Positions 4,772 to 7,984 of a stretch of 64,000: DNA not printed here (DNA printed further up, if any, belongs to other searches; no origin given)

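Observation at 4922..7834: Secreted pentapeptide-repeat array fused to the GH-like domain, with a regular higher-order module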

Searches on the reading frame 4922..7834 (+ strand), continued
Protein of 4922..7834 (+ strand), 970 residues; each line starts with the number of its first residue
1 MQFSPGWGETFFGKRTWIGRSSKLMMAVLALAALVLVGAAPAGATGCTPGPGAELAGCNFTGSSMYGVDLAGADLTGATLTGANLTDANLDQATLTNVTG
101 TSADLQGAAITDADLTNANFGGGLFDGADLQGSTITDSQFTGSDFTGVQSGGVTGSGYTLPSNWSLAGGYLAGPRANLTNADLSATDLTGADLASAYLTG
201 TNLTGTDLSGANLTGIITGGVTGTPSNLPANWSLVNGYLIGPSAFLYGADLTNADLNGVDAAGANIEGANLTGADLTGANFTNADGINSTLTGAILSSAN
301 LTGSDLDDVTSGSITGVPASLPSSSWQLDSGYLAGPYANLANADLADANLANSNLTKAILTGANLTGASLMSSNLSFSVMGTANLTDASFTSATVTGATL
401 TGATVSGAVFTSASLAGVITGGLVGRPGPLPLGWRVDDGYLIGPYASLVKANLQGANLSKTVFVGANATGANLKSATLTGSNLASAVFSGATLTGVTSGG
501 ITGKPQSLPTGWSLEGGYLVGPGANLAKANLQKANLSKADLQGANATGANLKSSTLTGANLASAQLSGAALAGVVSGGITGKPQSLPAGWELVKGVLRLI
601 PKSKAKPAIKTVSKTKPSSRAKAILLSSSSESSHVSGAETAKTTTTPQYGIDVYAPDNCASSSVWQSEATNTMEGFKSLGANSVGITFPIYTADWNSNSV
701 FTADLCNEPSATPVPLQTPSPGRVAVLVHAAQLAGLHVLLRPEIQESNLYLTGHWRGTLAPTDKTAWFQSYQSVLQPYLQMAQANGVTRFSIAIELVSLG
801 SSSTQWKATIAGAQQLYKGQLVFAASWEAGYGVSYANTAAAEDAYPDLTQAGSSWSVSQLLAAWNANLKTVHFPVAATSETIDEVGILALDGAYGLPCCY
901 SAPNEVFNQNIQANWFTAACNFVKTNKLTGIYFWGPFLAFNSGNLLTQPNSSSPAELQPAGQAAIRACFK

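Call 42: search_protein_families(library=ncbifam, proteins=[L001:14485-16830:+, L001:14005-14469:+, L001:19316-20725:-, L001:12948-14024:+], max_evalue=0.1)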
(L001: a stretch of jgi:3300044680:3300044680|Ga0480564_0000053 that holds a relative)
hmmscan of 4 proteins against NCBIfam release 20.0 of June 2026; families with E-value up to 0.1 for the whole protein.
L001:14485-16830:+ (781 aa): 0 families

L001:14005-14469:+ (154 aa): 1 family
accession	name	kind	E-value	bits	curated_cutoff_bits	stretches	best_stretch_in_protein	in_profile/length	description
TIGR03096.1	nitroso_cyanin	equivalog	0.098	12.4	142.85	0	78-100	64-86/135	nitrosocyanin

L001:19316-20725:- (469 aa): 20 families
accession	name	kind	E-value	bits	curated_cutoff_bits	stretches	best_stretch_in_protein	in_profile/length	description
TIGR03965.1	mycofact_glyco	equivalog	4.5e-116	388.5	280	1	10-464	2-466/467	mycofactocin biosynthesis glycosyltransferase MftF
NF041875.1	EPS_EpsD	equivalog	3.8e-27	95.5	370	1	86-327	1-248/325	exopolysaccharide biosynthesis glycosyltransferase EpsD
TIGR03937.1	PgaC_IcaA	equivalog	4.5e-15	55.5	422.3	2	241-303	206-267/407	poly-beta-1,6-N-acetyl-D-glucosamine synthase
NF038302.1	EPS_HpsE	equivalog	5e-13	48.7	300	1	85-290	2-226/307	hormogonium polysaccharide biosynthesis glycosyltransferase HpsE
TIGR04283.1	glyco_like_mftF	equivalog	2.4e-11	43.7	182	2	86-182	1-98/221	TIGR04283 family arsenosugar biosynthesis glycosyltransferase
TIGR04242.1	nodulat_NodC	equivalog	4.1e-11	42.5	550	1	82-303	46-281/395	chitooligosaccharide synthase NodC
NF007482.0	PRK10073.1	equivalog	2e-09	36.9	423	1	83-182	5-111/334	glycosyltransferase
NF041394.1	GtaseAglG_Halo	equivalog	1.1e-08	34.8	440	1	112-286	37-215/304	glucosyl-dolichyl phosphate glucuronosyltransferase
NF038299.1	EPS_HpsN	equivalog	1.9e-07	30.4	425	1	87-286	4-220/317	hormogonium polysaccharide biosynthesis glycosyltransferase HpsN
NF047683.1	TeichurnBiosyTuaG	equivalog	9e-06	25.5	400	1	84-176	6-106/252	teichuronic acid biosynthesis protein TuaG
TIGR03472.1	HpnI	equivalog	2.3e-05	23.4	310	1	153-306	123-272/373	bacteriohopanetetrol glucosamine biosynthesis glycosyltransferase HpnI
NF058614.1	PPMAGASynPpgS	equivalog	7.2e-05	22.3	370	1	85-156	1-72/226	polyprenyl-phospho-N-acetylgalactosaminyl synthase PpgS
TIGR03030.1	CelA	equivalog_domain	0.00022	19.4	699.1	1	237-302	310-373/714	UDP-forming cellulose synthase catalytic subunit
TIGR04195.1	S_glycosyl_SunS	equivalog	0.0031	16.4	350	1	85-168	58-143/421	SunS family peptide S-glycosyltransferase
TIGR04182.1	glyco_TIGR04182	equivalog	0.0035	16.8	325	1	85-169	1-85/293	S-layer glycoprotein N-glycosyltransferase AglJ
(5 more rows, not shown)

L001:12948-14024:+ (358 aa): 21 families
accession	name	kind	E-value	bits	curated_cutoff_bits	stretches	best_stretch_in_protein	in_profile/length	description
TIGR03965.1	mycofact_glyco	equivalog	5.5e-28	98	280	2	2-99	79-180/467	mycofactocin biosynthesis glycosyltransferase MftF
NF041875.1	EPS_EpsD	equivalog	2.2e-24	86.4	370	2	2-99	4-105/325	exopolysaccharide biosynthesis glycosyltransferase EpsD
NF007482.0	PRK10073.1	equivalog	8.3e-17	61.2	423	1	2-87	11-100/334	glycosyltransferase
NF038302.1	EPS_HpsE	equivalog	1.2e-15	57.3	300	1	2-118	6-131/307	hormogonium polysaccharide biosynthesis glycosyltransferase HpsE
NF041394.1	GtaseAglG_Halo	equivalog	5.8e-13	48.8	440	1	11-101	17-110/304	glucosyl-dolichyl phosphate glucuronosyltransferase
NF047683.1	TeichurnBiosyTuaG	equivalog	1.3e-09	38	400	1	2-85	11-98/252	teichuronic acid biosynthesis protein TuaG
TIGR04283.1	glyco_like_mftF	equivalog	2.9e-09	36.8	182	1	2-99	4-98/221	TIGR04283 family arsenosugar biosynthesis glycosyltransferase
TIGR03937.1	PgaC_IcaA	equivalog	5.1e-08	32.3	422.3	1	1-86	49-138/407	poly-beta-1,6-N-acetyl-D-glucosamine synthase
NF038299.1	EPS_HpsN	equivalog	5.6e-06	25.6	425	1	2-223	6-220/317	hormogonium polysaccharide biosynthesis glycosyltransferase HpsN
TIGR04242.1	nodulat_NodC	equivalog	2.9e-05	23.2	550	1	2-88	53-146/395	chitooligosaccharide synthase NodC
NF047588.1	GlcsyltransPgfSStrep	equivalog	8.9e-05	21.8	500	1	20-99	27-111/308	glycosyltransferase PgfS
NF007986.1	PRK10714.1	equivalog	0.00011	21.4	529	1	2-90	11-107/316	undecaprenyl-phosphate 4-deoxy-4-formamido-L-arabinose transferase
NF050050.1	ProtGlycPglI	equivalog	0.00025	20.5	500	1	2-85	7-95/306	GalNAc(5)-diNAcBac-PP-undecaprenol beta-1,3-glucosyltransferase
NF058614.1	PPMAGASynPpgS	equivalog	0.00038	20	370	1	2-73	5-74/226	polyprenyl-phospho-N-acetylgalactosaminyl synthase PpgS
TIGR03469.1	HpnB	hypoth_equivalog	0.00054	19.1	379.25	1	2-43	49-90/386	hopene-associated glycosyltransferase HpnB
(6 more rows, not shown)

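Call 56: search_protein_families(library=pfam, proteins=[P0022, P0054, P0026, P0032, P0004, P0119, P0027], max_evalue=0.00001)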
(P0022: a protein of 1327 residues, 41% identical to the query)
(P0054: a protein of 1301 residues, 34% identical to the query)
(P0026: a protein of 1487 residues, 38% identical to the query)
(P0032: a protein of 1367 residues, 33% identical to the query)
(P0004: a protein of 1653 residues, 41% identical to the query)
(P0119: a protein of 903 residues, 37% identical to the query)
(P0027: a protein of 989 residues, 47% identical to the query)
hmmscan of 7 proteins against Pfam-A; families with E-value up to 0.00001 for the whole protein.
P0022 (1327 aa): 4 families
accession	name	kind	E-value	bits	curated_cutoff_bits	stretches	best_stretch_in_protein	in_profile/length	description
PF00805.28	Pentapeptide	-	2.6e-106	346.9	20.2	11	290-325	1-36/40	Pentapeptide repeats (8 copies)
PF13599.13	Pentapeptide_4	-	1e-48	163.7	38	2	889-951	16-78/78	Pentapeptide repeat region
PF13576.12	Pentapeptide_3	-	5.1e-39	132.7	27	1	96-139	1-47/48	Pentapeptide repeats (9 copies)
PF25296.1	Decapeptide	-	4.3e-07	30.1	45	0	890-942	21-73/74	Decapeptide repeat region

P0054 (1301 aa): 4 families
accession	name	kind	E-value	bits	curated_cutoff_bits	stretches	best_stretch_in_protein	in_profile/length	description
PF00805.28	Pentapeptide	-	1.5e-117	382.8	20.2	15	1070-1105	1-36/40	Pentapeptide repeats (8 copies)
PF13599.13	Pentapeptide_4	-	2.1e-44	149.9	38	1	1069-1142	5-78/78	Pentapeptide repeat region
PF13576.12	Pentapeptide_3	-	6e-44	148.5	27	0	598-639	2-45/48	Pentapeptide repeats (9 copies)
PF25021.1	TEN_NHL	-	2.7e-06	27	27.1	0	41-94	127-178/357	Teneurin NHL domain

P0026 (1487 aa): 5 families
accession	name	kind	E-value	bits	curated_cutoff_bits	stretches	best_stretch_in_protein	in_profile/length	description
PF00805.28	Pentapeptide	-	7.1e-156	505.3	20.2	14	280-318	2-40/40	Pentapeptide repeats (8 copies)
PF13599.13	Pentapeptide_4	-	9.4e-75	247.1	38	2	600-671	5-76/78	Pentapeptide repeat region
PF13576.12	Pentapeptide_3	-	3.8e-69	229.1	27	0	643-686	1-47/48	Pentapeptide repeats (9 copies)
PF13620.12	CarboxypepD_reg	-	6.5e-14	52.5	32.3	1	78-150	2-75/82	Carboxypeptidase regulatory-like domain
PF17210.9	SdrD_B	-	6e-10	39.8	29.7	0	8-45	35-70/112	SdrD B-like domain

P0032 (1367 aa): 4 families
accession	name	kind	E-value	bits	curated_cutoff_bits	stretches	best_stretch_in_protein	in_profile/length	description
PF00805.28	Pentapeptide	-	1e-118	386.5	20.2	9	1040-1078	1-39/40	Pentapeptide repeats (8 copies)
PF13599.13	Pentapeptide_4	-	6.3e-63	209.3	38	4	617-676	6-65/78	Pentapeptide repeat region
PF13576.12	Pentapeptide_3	-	6.2e-41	138.8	27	0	1043-1079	2-40/48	Pentapeptide repeats (9 copies)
PF25296.1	Decapeptide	-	2.2e-08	34.3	45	0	175-235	10-70/74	Decapeptide repeat region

P0004 (1653 aa): 4 families
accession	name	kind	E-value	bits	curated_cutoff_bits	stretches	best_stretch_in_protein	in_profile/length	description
PF00805.28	Pentapeptide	-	2.4e-167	541.9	20.2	15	1595-1626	5-36/40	Pentapeptide repeats (8 copies)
PF13599.13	Pentapeptide_4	-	3.6e-83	274.1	38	2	286-351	12-77/78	Pentapeptide repeat region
PF13576.12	Pentapeptide_3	-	2.4e-64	213.8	27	0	1595-1627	3-37/48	Pentapeptide repeats (9 copies)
PF00041.27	fn3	-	1.6e-08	35.1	25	1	167-243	2-81/84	Fibronectin type III domain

P0119 (903 aa): 4 families
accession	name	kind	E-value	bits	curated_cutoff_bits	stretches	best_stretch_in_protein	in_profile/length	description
PF00805.28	Pentapeptide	-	2.2e-99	324.8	20.2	7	735-772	2-39/40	Pentapeptide repeats (8 copies)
PF13599.13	Pentapeptide_4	-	4.1e-30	104.1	38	0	812-863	26-77/78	Pentapeptide repeat region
PF13576.12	Pentapeptide_3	-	1.8e-28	98.9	27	1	268-310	3-47/48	Pentapeptide repeats (9 copies)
PF13472.12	Lipase_GDSL_2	-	8e-07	30.2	32.9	1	15-202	39-156/178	GDSL-like Lipase/Acylhydrolase family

P0027 (989 aa): 4 families
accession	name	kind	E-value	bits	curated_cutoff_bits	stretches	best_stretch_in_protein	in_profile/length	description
PF00805.28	Pentapeptide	-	6.2e-123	400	20.2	12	198-237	1-40/40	Pentapeptide repeats (8 copies)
PF13576.12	Pentapeptide_3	-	1.8e-56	188.6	27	1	653-695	2-47/48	Pentapeptide repeats (9 copies)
PF18676.6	MBG_2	-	1.1e-45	154.5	25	2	726-800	1-72/72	MBG domain (YGX type)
PF13599.13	Pentapeptide_4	-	2.8e-43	146.3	38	1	475-532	9-66/78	Pentapeptide repeat region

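Call 77: search_solved_structures(query=L001:14485-16827:+, max_evalue=10)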
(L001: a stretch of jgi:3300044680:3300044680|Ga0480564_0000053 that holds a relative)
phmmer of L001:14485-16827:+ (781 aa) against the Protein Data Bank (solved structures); distinct sequences matched with E-value up to 10: 0.

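Call 85: find_homologous_proteins(query=L001:14485-16827:+, max_evalue=0.00001)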
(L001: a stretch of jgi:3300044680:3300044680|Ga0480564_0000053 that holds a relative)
Query L001:14485-16827:+ (781 aa): 30 proteins with E <= 0.00001 among 8000 candidates.
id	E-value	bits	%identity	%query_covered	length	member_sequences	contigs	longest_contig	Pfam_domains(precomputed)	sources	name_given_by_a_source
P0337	0.0e+0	1675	100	100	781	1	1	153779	-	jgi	jgi:hypothetical protein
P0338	0.0e+0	1477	88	100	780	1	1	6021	-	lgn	-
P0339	0.0e+0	1454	91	94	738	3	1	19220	-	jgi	jgi:hypothetical protein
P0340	0.0e+0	1363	81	99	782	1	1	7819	-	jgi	jgi:hypothetical protein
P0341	1.5e-298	1010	62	99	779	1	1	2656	-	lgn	-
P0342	5.1e-293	992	76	72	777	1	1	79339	-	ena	-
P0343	8.5e-248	842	56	94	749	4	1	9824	-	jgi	jgi:hypothetical protein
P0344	1.4e-242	825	55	96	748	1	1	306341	-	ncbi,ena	-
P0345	8.2e-228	776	55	88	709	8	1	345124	-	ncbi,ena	-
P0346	5.1e-147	509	60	52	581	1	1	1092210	-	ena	-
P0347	9.4e-147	508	53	61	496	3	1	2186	-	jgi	jgi:hypothetical protein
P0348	2.2e-99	352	36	93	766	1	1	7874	-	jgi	jgi:hypothetical protein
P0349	2.2e-98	348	35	93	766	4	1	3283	-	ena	-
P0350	5.4e-93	331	35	95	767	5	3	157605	-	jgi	jgi:hypothetical protein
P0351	8.8e-93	330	33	97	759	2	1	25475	-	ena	-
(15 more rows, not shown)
